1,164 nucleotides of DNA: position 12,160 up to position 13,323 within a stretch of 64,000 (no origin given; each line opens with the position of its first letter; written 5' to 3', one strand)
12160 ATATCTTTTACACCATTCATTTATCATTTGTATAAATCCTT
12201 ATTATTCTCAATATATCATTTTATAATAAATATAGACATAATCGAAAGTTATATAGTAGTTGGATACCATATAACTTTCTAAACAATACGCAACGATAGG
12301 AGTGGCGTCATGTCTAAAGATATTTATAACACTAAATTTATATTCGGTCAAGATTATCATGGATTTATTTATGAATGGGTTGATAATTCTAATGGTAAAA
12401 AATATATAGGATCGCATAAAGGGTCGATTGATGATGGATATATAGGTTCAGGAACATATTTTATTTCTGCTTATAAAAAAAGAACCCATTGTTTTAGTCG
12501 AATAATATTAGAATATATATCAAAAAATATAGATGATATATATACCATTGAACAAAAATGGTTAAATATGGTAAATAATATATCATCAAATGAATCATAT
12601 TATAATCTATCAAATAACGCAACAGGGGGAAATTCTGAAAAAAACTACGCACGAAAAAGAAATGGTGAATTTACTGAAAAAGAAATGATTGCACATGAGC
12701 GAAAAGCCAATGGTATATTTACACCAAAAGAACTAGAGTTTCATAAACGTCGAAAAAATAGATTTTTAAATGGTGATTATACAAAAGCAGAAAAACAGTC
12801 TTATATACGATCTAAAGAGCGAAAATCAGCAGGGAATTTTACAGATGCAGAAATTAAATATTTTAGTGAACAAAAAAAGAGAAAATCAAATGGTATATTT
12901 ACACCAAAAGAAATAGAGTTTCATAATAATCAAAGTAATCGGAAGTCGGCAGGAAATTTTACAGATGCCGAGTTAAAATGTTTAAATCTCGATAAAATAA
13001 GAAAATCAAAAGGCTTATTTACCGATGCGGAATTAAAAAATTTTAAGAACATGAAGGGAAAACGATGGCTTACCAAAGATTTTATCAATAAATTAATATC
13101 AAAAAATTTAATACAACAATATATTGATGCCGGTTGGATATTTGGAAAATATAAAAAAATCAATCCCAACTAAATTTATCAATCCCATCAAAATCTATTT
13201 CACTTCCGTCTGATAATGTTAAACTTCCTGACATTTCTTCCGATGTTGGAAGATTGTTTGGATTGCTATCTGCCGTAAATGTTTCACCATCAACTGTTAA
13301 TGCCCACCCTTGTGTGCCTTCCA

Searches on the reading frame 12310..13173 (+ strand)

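Call 68: search_protein_families(library=pfam, proteins=[window:12310-13173:+], max_evalue=0.01)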
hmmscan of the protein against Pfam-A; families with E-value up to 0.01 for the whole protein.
window:12310-13173:+ (287 aa): 0 families

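Call 69: search_protein_families(library=phrogs, proteins=[window:12310-13173:+], max_evalue=0.001)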
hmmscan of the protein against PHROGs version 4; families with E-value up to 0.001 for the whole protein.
window:12310-13173:+ (287 aa): 2 families
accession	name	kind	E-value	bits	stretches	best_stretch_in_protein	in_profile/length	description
phrog_314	-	DNA, RNA and nucleotide metabolism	1.7e-14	54.7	1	12-253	173-450/574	homing endonuclease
phrog_28460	-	unknown function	0.00025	22.1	0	178-202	9-31/56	-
